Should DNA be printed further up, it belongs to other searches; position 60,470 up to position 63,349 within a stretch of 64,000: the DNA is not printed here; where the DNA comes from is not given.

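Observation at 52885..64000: Signalling cassette (giant PAS/GAF hybrid kinase, receiver, receiver-PP2C) followed by an 859-aa hydrolase/kinase-like/NUDT9-Nudix fusion and an IMPase-family gene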

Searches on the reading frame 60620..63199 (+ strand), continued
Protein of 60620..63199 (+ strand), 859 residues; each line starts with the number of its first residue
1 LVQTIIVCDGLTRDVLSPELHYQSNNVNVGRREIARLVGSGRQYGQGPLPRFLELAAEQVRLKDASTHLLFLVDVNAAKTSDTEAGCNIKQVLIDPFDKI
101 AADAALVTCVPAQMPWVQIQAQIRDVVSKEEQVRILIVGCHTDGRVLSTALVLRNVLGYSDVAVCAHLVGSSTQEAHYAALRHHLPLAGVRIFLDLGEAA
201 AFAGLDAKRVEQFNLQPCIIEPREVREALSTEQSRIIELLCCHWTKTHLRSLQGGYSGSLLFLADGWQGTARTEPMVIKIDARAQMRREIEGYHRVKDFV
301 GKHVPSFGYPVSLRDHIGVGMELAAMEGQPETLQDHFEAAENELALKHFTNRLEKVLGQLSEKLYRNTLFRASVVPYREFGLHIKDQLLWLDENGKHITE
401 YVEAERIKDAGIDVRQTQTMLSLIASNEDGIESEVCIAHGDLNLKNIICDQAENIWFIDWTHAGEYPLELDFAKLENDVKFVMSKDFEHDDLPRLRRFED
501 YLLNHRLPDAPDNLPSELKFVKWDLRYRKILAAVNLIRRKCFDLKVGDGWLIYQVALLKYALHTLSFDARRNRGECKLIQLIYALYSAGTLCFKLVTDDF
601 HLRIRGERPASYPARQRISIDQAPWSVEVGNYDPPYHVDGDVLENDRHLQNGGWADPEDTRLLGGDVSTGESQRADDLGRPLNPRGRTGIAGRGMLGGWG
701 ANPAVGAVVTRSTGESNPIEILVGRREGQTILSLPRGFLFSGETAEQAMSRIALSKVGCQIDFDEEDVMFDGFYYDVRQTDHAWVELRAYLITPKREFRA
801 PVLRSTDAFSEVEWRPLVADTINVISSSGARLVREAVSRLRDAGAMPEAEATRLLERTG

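Call 16: find_related_loci(query=A1, collection=genome_contigs, flank=10000)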
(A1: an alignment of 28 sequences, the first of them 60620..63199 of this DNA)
Query A1 (859 aa) in genome_contigs; peptide patterns used: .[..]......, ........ (x = any residue, [..] = any of these).
107 stretches matched a pattern; 69 encode a relative of the query (tblastn E <= 1e-3); 67 distinct loci.
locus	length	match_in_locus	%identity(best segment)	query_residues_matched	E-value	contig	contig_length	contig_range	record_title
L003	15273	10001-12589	59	2-859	0e+0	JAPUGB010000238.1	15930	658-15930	MAG: Gammaproteobacteria bacterium isolate A5-S04_114 A5-S04_114_cg238, whole genome shotgun sequence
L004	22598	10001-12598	54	1-858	0e+0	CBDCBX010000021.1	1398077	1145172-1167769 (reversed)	MAG: Acidobacteriota bacterium isolate 3beccde0-225e-480f-8752-c289bce3f7eb genome assembly, contig: contig_21, whole ge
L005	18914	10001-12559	54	3-859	0e+0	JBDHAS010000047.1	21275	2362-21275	MAG: Gemmatimonadota bacterium isolate M3-44_Bin_339 M3-44_Bin_339_scaffold_8772, whole genome shotgun sequence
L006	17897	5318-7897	53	2-859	0e+0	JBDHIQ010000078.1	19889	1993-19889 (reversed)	MAG: Gemmatimonadota bacterium isolate BHB10-2_Bin_317 BHB10-2_Bin_317_scaffold_47385, whole genome shotgun sequence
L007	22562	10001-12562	52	2-859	0e+0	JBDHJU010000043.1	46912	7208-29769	MAG: Gemmatimonadota bacterium isolate BHB10-26_Bin_323 BHB10-26_Bin_323_scaffold_5570, whole genome shotgun sequence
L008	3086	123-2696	52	5-859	0e+0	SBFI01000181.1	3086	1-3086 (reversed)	MAG: Acidobacteria bacterium isolate M0029 scaffold_59869_1, whole genome shotgun sequence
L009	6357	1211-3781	54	4-859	0e+0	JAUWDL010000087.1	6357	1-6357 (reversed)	MAG: Gemmatimonadales bacterium isolate CSMAG_2163 CSMAG_2163_k141_934432_length_6357_cov_6.0000, whole genome shotgun s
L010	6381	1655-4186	53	1-859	0e+0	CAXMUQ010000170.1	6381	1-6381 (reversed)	MAG: uncultured Acidimicrobiia bacterium isolate 10C-St8-MC-01_bin.9.orig genome assembly, contig: k141_933775, whole ge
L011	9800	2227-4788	52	2-859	0e+0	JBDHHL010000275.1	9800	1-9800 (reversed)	MAG: Gemmatimonadota bacterium isolate M8-62_Bin_193 M8-62_Bin_193_scaffold_73185, whole genome shotgun sequence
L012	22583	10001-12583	52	4-859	0e+0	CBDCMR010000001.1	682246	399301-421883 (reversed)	MAG: Longimicrobiales bacterium isolate 15054db9-509a-47bb-9008-d5a6df8650c5 genome assembly, contig: contig_1, whole ge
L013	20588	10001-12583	51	5-859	0e+0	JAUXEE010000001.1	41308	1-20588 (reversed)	MAG: Gemmatimonadota bacterium isolate CSMAG_2869 CSMAG_2869_k117_6606834_length_41308_cov_19.9954, whole genome shotgun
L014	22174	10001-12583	52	5-859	0e+0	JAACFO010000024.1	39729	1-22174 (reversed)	MAG: Gammaproteobacteria bacterium isolate bin.98 scaffold_224, whole genome shotgun sequence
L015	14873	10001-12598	51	2-859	0e+0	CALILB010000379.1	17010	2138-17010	MAG: uncultured bacterium isolate N4_Bin_METABAT__140_1 genome assembly, contig: c_000006926703, whole genome shotgun se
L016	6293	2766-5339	51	2-859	0e+0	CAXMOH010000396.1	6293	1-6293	MAG: uncultured Hyphomicrobium sp. isolate 07C-BC-St03_bin.16.orig genome assembly, contig: k141_186583, whole genome sh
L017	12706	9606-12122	51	2-859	0e+0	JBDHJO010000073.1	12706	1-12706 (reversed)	MAG: Gemmatimonadota bacterium isolate BHB10-26_Bin_233 BHB10-26_Bin_233_scaffold_20496, whole genome shotgun sequence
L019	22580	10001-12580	52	2-859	0e+0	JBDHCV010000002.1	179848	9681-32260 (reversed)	MAG: Gemmatimonadota bacterium isolate M8-32_Bin_122 M8-32_Bin_122_scaffold_20, whole genome shotgun sequence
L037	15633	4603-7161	50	4-859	0e+0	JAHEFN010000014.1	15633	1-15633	MAG: Gemmatimonadetes bacterium isolate Ww334 NODE_7688_length_15633_cov_3.682762, whole genome shotgun sequence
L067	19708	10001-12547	47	2-840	0e+0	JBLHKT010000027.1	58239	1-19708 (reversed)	MAG: Phycisphaerales bacterium isolate 3300054698_155 Ga0535670_0000431, whole genome shotgun sequence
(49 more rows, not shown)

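Call 17: search_solved_structures(query=A1, max_evalue=0.01, show_alignments=3)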
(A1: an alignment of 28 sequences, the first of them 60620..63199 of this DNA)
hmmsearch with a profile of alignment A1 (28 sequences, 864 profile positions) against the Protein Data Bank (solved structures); distinct sequences matched with E-value up to 0.01: 12.
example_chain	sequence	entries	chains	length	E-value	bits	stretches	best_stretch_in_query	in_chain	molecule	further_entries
1q33_A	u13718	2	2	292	5.5e-22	80.9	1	614-839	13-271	ADP-ribose pyrophosphatase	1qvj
8sr7_A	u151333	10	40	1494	9.7e-20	73.5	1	614-821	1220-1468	TRPM2 Chanzyme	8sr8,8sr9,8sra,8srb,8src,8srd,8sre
8srh_A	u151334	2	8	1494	9.7e-20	73.5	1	614-821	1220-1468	TRPM2 chanzyme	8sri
6co7_A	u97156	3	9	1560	4.4e-18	68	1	614-822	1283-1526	Predicted protein | Transient receptor potential cation channel subfamily M member-like 2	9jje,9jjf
8e6t_A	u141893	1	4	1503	2.8e-17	65.4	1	603-806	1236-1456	Transient receptor potential cation channel subfamily M member 2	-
6mix_A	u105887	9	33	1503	2.8e-17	65.4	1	603-806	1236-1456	Transient receptor potential cation channel subfamily M member 2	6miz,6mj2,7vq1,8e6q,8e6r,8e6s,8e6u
6puo_A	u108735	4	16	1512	2.8e-17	65.3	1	603-806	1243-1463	Transient receptor potential cation channel subfamily M member 2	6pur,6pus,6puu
6drj_A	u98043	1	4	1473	3.8e-15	58.3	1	680-804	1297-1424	Transient receptor potential cation channel, subfamily M, member 2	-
6drk_A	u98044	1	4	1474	3.8e-15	58.3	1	680-804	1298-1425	Transient receptor potential cation channel, subfamily M, member 2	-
6d73_B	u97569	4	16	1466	3.9e-15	58.3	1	680-804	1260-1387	Transient receptor potential cation channel, subfamily M | Transient receptor potential cation channel subfamily M member 2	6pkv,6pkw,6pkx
2fml_A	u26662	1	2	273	0.00019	22.9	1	708-824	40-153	MutT/nudix family protein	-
5wy6_E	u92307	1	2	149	0.0047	18.3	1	724-821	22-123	Nudix hydrolase 1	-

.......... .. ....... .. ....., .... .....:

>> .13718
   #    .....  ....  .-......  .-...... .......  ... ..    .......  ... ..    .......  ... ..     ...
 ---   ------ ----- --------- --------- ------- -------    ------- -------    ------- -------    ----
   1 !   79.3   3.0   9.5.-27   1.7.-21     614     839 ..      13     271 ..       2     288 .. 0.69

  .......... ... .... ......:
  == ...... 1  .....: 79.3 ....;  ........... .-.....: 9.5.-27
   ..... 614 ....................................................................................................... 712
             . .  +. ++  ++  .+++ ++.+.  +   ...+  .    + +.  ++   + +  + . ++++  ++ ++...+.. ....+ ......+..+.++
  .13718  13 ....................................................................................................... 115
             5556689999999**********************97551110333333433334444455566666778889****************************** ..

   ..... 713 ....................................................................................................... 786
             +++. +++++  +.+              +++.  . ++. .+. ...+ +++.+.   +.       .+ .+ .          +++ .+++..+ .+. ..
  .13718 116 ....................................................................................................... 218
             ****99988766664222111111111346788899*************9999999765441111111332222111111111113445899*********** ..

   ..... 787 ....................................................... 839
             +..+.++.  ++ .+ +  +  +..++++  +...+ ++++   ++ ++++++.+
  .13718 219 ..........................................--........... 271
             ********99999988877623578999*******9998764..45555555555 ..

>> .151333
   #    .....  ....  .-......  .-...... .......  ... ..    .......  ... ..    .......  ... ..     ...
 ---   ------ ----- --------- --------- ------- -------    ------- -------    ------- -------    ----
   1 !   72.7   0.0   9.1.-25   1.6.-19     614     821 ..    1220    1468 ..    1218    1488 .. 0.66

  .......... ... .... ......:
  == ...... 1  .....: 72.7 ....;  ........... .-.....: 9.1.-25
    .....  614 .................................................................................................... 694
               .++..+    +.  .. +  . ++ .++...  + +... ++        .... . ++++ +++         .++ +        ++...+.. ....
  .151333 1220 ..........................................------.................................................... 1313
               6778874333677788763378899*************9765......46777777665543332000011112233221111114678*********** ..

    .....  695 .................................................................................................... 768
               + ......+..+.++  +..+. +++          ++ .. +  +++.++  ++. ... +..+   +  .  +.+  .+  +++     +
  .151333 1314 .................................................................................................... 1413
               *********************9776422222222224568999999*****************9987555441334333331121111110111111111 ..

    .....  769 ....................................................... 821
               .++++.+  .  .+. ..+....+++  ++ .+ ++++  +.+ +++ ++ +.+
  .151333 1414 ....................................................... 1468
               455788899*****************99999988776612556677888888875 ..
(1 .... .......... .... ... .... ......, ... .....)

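Call 23: search_protein_families(library=pfam, proteins=[L019:8613-9986:+, L019:13384-14772:+, L019:2160-4019:+, L019:5470-6570:+, L019:4084-4995:+, L019:4992-5480:+, L019:1683-2147:+, L019:6558-8252:+, L019:8261-8593:+, L007:7743-8159:+], max_evalue=0.01)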
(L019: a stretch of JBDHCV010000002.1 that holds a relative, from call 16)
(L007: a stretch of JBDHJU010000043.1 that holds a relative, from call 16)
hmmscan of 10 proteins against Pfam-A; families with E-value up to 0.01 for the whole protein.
L019:8613-9986:+ (457 aa): 3 families
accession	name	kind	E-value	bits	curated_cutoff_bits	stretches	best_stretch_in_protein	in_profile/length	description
PF00520.37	Ion_trans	-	1.3e-22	80.7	25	1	12-253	3-238/241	Ion transport protein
PF07885.22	Ion_trans_2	-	1.6e-12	47.5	22.5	1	192-248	21-77/79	Ion channel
PF00027.35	cNMP_binding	-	2e-12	47.3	27.5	1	346-428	2-88/89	Cyclic nucleotide-binding domain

L019:13384-14772:+ (462 aa): 2 families
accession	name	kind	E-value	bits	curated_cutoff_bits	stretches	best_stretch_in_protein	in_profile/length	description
PF02254.24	TrkA_N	-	1.6e-10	41.8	23.8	1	163-258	2-98/116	TrkA-N domain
PF13241.12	NAD_binding_7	-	0.0033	18.4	22.1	0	160-243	8-82/104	Putative NAD(P)-binding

L019:2160-4019:+ (619 aa): 3 families
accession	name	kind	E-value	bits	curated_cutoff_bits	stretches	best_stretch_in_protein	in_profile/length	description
PF00672.30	HAMP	-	9.6e-15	55.1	25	1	438-490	1-53/53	HAMP domain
PF02743.24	dCache_1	-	1.8e-13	51.1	45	1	210-401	87-237/240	Cache domain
PF01740.26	STAS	-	2.3e-13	50.3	22.6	1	506-597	3-94/106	STAS domain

L019:5470-6570:+ (366 aa): 4 families
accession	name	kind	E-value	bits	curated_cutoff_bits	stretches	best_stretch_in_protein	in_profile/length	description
PF07228.17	SpoIIE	-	1.6e-13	51.5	25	1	201-364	2-191/192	Stage II sporulation protein E (SpoIIE)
PF13581.12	HATPase_c_2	-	2.3e-13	50.7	27.4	1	13-130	6-127/127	Histidine kinase-like ATPase domain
PF02518.31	HATPase_c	-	1.3e-11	45.3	26.4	1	36-129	3-106/111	Histidine kinase-, DNA gyrase B-, and HSP90-like ATPase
PF13672.11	PP2C_2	-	4.5e-06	26.8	24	0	190-252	11-72/209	Protein phosphatase 2C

L019:4084-4995:+ (303 aa): 3 families
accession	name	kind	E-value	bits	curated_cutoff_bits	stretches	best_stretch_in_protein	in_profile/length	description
PF11563.14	Protoglobin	-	1.6e-31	109.8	25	1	14-161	4-152/158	Protoglobin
PF01740.26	STAS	-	1.1e-12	48.1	22.6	1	182-285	2-104/106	STAS domain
PF13466.11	STAS_2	-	0.0036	17.9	29.2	1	196-273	4-79/80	STAS domain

L019:4992-5480:+ (162 aa): 1 family
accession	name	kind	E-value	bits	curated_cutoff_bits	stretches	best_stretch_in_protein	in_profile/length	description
PF01740.26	STAS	-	2e-08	34.4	22.6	1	13-103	4-94/106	STAS domain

L019:1683-2147:+ (154 aa): 1 family
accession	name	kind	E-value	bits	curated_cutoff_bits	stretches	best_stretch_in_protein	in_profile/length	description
PF09143.16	AvrPphF-ORF-2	-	0.0022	18.4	25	0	109-134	124-149/175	AvrPphF-ORF-2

L019:6558-8252:+ (564 aa): 4 families
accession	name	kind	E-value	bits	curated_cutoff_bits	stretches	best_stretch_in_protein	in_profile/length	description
PF07228.17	SpoIIE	-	1.1e-50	172.7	25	1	222-413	1-191/192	Stage II sporulation protein E (SpoIIE)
PF13581.12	HATPase_c_2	-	1.3e-22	80.6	27.4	1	432-556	3-127/127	Histidine kinase-like ATPase domain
PF02518.31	HATPase_c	-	0.00014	22.7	26.4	1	458-545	3-95/111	Histidine kinase-, DNA gyrase B-, and HSP90-like ATPase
PF22007.2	DUF6930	-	0.0069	17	27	0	103-185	43-122/123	Domain of unknown function (DUF6930)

L019:8261-8593:+ (110 aa): 2 families
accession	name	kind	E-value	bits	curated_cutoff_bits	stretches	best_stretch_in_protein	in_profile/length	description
PF01740.26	STAS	-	5.3e-22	78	22.6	1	3-106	2-106/106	STAS domain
PF13466.11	STAS_2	-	2.8e-10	40.7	29.2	1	14-93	1-79/80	STAS domain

L007:7743-8159:+ (138 aa): 0 families

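Call 44: predict_structure(alignment_id=A1)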
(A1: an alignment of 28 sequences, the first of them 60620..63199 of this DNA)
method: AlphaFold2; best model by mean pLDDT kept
length: 859 residues; sequences in the alignment: 28
mean_pLDDT: 81.6   pTM: 0.67
mean pLDDT of the five models: 81.6, 81.0, 79.1, 78.3, 74.9
residues with pLDDT >= 90: 388; 70-90: 308; 50-70: 70; < 50: 93
segments of 3 or more residues with pLDDT < 50: 78-87, 599-645, 649-660, 662-665, 687-700, 780-782
pLDDT, mean of each block of 10 residues (from residue 1): 91 89 87 92 92 94 84 70 49 86 88 86 83 93 92 92 96 91 92 96 93 92 92 95 93 71 90 90 87 89 88 91 84 92 92 95 94 84 80 93 88 84 73 89 91 90 93 96 88 94 92 90 93 96 85 92 92 90 95 71 36 39 39 39 48 44 50 60 51 39 81 73 85 83 81 83 78 63 69 65 74 90 82 90 87 82
secondary structure, 60 per line:
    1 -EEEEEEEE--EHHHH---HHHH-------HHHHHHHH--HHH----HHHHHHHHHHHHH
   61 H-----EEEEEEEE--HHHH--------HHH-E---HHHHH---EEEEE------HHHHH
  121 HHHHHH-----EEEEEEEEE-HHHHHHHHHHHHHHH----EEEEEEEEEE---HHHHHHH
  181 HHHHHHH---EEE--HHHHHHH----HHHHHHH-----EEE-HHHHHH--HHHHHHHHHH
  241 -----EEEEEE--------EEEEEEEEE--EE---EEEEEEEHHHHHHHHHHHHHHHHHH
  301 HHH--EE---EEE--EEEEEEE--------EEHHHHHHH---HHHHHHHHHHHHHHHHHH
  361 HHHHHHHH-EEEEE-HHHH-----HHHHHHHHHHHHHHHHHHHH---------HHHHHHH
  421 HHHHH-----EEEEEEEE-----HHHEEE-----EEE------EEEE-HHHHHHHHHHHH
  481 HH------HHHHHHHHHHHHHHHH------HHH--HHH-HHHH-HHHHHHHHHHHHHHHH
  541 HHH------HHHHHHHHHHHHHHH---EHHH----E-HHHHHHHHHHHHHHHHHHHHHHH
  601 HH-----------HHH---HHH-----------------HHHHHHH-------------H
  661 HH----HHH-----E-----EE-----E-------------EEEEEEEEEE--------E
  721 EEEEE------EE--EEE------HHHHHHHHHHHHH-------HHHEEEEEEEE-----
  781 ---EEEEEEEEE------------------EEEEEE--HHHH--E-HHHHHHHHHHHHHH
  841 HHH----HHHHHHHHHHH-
elements in order (helices of 4 or more, strands of 3 or more residues): E2-9 H13-16 H20-23 H31-38 H48-61 E67-74 H77-80 H97-101 E105-109 H116-126 E132-140 H142-156 E161-170 H174-187 E191-193 H196-202 H207-213 E219-221 H223-228 H231-240 E246-251 E260-268 E276-282 H283-303 E311-313 E316-322 H333-339 H343-368 E370-374 H376-379 H385-404 H414-425 E431-438 E447-449 E455-457 E464-467 H469-482 H489-504 H520-523 H525-543 H550-564 H578-602 H640-646 E702-711 E720-725 E736-738 H745-757 E768-775 E784-792 E811-816 H819-822 H827-843 H848-858
